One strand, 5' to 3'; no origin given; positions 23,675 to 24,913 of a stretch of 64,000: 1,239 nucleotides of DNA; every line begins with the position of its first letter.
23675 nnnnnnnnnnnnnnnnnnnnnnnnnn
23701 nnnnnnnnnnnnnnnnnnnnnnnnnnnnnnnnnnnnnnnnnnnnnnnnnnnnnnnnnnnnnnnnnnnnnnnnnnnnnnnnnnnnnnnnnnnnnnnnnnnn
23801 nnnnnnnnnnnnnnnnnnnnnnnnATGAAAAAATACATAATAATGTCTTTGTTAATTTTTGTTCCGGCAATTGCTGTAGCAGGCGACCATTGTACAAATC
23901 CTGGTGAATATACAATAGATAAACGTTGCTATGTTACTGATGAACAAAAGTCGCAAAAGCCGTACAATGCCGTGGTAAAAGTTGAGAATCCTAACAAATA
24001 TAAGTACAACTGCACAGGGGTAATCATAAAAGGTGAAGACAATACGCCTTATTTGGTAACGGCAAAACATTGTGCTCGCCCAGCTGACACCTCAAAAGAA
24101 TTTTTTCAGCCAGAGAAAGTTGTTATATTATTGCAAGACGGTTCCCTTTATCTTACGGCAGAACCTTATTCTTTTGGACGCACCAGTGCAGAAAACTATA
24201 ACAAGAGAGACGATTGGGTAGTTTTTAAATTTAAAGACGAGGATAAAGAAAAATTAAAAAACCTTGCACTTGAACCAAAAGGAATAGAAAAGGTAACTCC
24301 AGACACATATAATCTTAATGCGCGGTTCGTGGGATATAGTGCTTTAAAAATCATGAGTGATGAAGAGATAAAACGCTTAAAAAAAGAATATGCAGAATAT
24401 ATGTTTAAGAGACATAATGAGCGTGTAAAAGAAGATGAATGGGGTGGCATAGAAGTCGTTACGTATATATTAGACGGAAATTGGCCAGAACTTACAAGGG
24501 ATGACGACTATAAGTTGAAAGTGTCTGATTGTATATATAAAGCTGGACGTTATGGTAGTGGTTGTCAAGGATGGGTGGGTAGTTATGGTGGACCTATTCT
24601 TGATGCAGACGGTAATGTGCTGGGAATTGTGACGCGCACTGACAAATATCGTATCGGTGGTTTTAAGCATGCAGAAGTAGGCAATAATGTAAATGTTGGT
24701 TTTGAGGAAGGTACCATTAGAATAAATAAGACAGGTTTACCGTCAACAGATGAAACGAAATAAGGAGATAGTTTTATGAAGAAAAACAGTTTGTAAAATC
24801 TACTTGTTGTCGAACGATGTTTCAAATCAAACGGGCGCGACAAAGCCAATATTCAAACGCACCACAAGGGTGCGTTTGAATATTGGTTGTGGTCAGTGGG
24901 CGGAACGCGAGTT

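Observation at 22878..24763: Second copy of the zipper-protein + trypsin-fold cassette, here under leader-RNA control and inside the islet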

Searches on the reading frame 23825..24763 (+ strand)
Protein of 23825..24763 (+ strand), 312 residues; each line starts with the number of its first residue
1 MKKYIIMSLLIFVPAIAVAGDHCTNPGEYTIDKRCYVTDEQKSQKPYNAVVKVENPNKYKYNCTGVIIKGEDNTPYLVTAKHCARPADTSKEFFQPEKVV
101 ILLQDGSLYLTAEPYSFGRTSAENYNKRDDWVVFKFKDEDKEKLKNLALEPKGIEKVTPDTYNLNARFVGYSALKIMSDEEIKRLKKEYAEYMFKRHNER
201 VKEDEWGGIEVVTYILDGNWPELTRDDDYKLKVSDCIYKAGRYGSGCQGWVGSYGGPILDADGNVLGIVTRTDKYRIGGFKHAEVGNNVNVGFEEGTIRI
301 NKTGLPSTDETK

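Call 7: search_protein_families(library=pfam, proteins=[window:23825-24763:+], max_evalue=1)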
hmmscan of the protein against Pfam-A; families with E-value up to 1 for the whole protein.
window:23825-24763:+ (312 aa): 3 families
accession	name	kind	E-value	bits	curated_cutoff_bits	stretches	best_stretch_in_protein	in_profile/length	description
PF13365.12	Trypsin_2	-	1.3e-07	32.9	27.6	1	63-268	1-144/144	Trypsin-like peptidase domain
PF00089.32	Trypsin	-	1e-05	25.9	20.6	1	41-137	8-95/220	Trypsin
PF00571.33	CBS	-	0.39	11.5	24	1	257-273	34-50/57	CBS domain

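Call 29: search_protein_families(library=ncbifam, proteins=[window:23825-24763:+], max_evalue=1)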
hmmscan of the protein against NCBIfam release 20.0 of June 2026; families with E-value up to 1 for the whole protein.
window:23825-24763:+ (312 aa): 1 family
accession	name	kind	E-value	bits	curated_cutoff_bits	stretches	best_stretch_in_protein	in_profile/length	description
NF033740.0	MarP_fam_protase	equivalog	0.14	11.2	250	1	252-269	334-351/390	MarP family serine protease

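Call 30: find_homologous_proteins(query=window:23825-24763:+)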
Query window:23825-24763:+ (312 aa): 110 proteins with E <= 0.001 among 1053 candidates.
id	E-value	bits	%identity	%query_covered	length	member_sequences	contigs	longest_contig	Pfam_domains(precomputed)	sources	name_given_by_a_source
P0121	8.8e-213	723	100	100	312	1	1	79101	PF13365.13,PF00089.33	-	-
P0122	1.3e-70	256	43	100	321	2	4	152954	PF13365.13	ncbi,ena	-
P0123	9.9e-65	237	44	100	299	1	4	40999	PF13365.13,PF00089.33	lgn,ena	-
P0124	3.0e-62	229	44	97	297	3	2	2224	PF13365.13,PF00089.33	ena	-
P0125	6.1e-61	224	43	99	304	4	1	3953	PF13365.13,PF00089.33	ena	-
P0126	4.9e-57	211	43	92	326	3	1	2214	PF00089.33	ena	-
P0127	2.4e-54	203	43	94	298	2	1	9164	PF13365.13,PF00089.33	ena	-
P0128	2.9e-54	202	42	92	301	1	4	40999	PF13365.13,PF00089.33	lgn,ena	-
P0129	3.2e-54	202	39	99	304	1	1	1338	PF13365.13,PF00089.33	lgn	-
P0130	1.0e-53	201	41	97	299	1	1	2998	PF13365.13,PF00089.33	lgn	-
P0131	2.4e-53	199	38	100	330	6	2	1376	PF13365.13,PF00089.33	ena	-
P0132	4.0e-53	199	42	92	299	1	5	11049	PF13365.13,PF00089.33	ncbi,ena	-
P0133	4.6e-53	198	41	92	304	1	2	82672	PF00089.33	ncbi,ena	-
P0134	2.4e-52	196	41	91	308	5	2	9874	PF13365.13,PF00089.33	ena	-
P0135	3.7e-52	195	41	91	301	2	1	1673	PF13365.13,PF00089.33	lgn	-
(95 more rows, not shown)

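Call 70: search_solved_structures(query=A5, max_evalue=0.01, show_alignments=1)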
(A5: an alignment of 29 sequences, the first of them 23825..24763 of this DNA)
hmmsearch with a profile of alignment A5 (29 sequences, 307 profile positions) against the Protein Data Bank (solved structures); distinct sequences matched with E-value up to 0.01: 146 (the best 60 are shown).
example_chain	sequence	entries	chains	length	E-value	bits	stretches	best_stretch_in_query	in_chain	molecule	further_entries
3i78_A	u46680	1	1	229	7.3e-09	38.6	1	50-164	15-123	Trypsin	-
3i77_A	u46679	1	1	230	1.1e-08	38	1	50-164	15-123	Trypsin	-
7w24_A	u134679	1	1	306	1.7e-08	37.5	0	49-136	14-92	Probable serine protease HtrA1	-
7w25_A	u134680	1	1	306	1.8e-08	37.4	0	49-136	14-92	Probable serine protease HtrA1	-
7w4v_A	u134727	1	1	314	1.9e-08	37.3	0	49-136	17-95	Probable serine protease HtrA1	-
7w21_A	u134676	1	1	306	2e-08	37.2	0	49-136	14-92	Probable serine protease HtrA1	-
6ieo_A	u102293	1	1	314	2.2e-08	37.1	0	49-136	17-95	Probable serine protease HtrA (DEGP protein)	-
7w23_A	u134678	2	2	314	2.2e-08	37.1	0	49-136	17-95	Probable serine protease HtrA1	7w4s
7w4r_A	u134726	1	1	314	2.2e-08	37.1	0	49-136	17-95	Probable serine protease HtrA1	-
7vyz_A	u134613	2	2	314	2.2e-08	37.1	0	49-136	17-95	Probable serine protease HtrA1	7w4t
7w22_A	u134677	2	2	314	2.3e-08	37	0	49-136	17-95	Probable serine protease HtrA1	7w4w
7vz0_A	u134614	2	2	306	2.6e-08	36.8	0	49-136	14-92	Probable serine protease HtrA1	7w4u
9s74_A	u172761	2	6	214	4.1e-08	36.2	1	36-133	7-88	JSNZ extracellular serine protease Jep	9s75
7pzo_A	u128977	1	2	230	6e-08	35.6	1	56-166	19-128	mite allergen Der p 3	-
5zvj_A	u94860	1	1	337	2.1e-07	33.8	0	49-136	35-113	Serine protease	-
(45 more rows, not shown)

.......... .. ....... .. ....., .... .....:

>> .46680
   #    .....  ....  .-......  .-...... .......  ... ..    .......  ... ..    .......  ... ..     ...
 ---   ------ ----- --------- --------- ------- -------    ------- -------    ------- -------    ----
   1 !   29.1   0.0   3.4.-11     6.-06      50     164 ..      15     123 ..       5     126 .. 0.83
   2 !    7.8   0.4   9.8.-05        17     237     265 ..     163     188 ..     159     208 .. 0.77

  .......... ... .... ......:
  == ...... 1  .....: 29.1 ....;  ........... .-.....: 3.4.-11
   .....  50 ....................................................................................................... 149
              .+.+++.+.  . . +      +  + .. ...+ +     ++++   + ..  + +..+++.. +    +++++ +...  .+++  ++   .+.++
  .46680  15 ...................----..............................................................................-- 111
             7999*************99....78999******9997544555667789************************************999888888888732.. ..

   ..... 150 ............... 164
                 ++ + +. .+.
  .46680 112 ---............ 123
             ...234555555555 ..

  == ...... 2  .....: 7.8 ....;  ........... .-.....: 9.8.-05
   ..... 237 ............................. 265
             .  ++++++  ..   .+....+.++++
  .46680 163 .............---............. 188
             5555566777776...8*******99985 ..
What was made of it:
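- Closest known: Peptidase family S1B. Same: Sequence profiles hit trypsins, HtrA and glutamyl endopeptidases (call 70).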

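Call 78: predict_structure(alignment_id=A5)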
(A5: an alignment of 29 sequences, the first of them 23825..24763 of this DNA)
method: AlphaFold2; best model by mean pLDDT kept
length: 312 residues; sequences in the alignment: 29
mean_pLDDT: 84.3   pTM: 0.85
mean pLDDT of the five models: 84.3, 82.2, 81.5, 81.0, 80.1
residues with pLDDT >= 90: 175; 70-90: 75; 50-70: 48; < 50: 14
segments of 3 or more residues with pLDDT < 50: 1-3, 288-294, 310-312
pLDDT, mean of each block of 10 residues (from residue 1): 52 61 96 97 97 79 93 94 78 77 85 84 68 94 94 75 88 96 98 97 95 93 90 90 79 94 92 86 69 60 73 32
secondary structure, 60 per line:
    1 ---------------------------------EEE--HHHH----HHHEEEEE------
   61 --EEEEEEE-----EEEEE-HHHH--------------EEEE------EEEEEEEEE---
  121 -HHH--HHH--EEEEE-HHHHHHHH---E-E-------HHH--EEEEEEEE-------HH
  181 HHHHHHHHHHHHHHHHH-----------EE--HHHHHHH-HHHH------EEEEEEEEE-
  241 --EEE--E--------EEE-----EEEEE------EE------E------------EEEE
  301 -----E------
elements in order: E34-36 H39-42 E50-54 E63-69 E75-79 H81-84 E99-102 E109-117 E132-136 H138-145 E164-171 H179-197 H213-219 H221-224 E231-239 E243-245 E257-259 E265-269 E297-300
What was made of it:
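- On Peptidase S1 (chymotrypsin/trypsin fold), subfamily S1B-like: AF2 pTM 0.85 (call 78).
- AF2 pLDDT 84.3, pTM 0.85 (call 78).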

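Call 80: fold_search(model_id=the predicted structure, library=pdb)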
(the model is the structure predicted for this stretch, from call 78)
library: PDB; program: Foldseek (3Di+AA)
matches with E <= 10: 856; with E <= 0.001: 395
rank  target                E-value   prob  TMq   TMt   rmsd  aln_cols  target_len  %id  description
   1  8t3i_B                1.0e-08  1.00  0.43  0.54   6.0       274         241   14  Crystal structure of mutant exfoliative toxin C (ExhC) from Mammaliicoccus sciuri (released 2023-11-08)
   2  1exf                  1.5e-08  1.00  0.43  0.55   6.7       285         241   14  EXFOLIATIVE TOXIN A (released 1998-02-25)
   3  6e0u_B                1.7e-08  1.00  0.44  0.55   5.4       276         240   18  Staphylococcus pseudintermedius exfoliative toxin EXI (released 2019-07-10)
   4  6e0u_A                3.6e-08  1.00  0.43  0.54   6.8       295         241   17  Staphylococcus pseudintermedius exfoliative toxin EXI (released 2019-07-10)
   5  9bsm                  4.6e-08  1.00  0.44  0.56   6.3       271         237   12  Staphylococcus aureus exfoliative toxin A D164E variant (released 2025-04-23)
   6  8t3i_A                4.6e-08  1.00  0.43  0.54   6.4       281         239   15  Crystal structure of mutant exfoliative toxin C (ExhC) from Mammaliicoccus sciuri (released 2023-11-08)
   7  1agj_A                4.8e-08  1.00  0.44  0.55   5.7       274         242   12  EPIDERMOLYTIC TOXIN A FROM STAPHYLOCOCCUS AUREUS (released 1997-09-26)
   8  5c2z_B                9.2e-08  1.00  0.43  0.53   5.5       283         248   15  Molecular insights into the specificity of exfoliative toxins from Staphylococcus aureus (released 2016-04-27)
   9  9bsh_A                1.2e-07  1.00  0.44  0.55   5.8       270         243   13  Staphylococcus aureus exfoliative toxin A D164A variant (released 2025-04-23)
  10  8t3j_A                1.2e-07  1.00  0.43  0.55   7.6       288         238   13  Crystal structure of native exfoliative toxin C (ExhC) from Mammaliicoccus sciuri (released 2023-11-08)
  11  1dt2                  1.3e-07  1.00  0.40  0.49   6.4       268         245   17  CRYSTAL STRUCTURE OF EXFOLIATIVE TOXIN B (released 2003-01-21)
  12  1due                  2.1e-07  1.00  0.43  0.54   5.8       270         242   14  CRYSTAL STRUCTURE OF EXFOLIATIVE TOXIN A S195A MUTANT (released 2003-01-21)
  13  1qtf                  4.2e-07  1.00  0.41  0.51   5.6       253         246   16  CRYSTAL STRUCTURE OF EXFOLIATIVE TOXIN B (released 1999-08-31)
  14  8t3j_B                4.5e-07  1.00  0.43  0.54   7.8       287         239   13  Crystal structure of native exfoliative toxin C (ExhC) from Mammaliicoccus sciuri (released 2023-11-08)
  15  5c2z_A                4.8e-07  1.00  0.41  0.50   5.6       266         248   15  Molecular insights into the specificity of exfoliative toxins from Staphylococcus aureus (released 2016-04-27)
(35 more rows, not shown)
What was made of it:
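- On Peptidase S1 (chymotrypsin/trypsin fold), subfamily S1B-like: 395 PDB matches at E <= 1e-3, the top ones being exfoliative toxins and V8 (call 80).
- Closest known: Peptidase family S1B. Same: The top Foldseek hits are exfoliative toxins, V8 and SplA (E 1e-8, TM 0.43-0.55; call 80).
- Foldseek top hits are exfoliative toxins, V8 and Spl proteases, E 1e-8 (call 80).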

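Call 89: search_protein_families(library=phrogs, proteins=[window:23825-24763:+], max_evalue=0.01)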
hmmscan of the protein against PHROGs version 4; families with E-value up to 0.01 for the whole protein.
window:23825-24763:+ (312 aa): 0 families
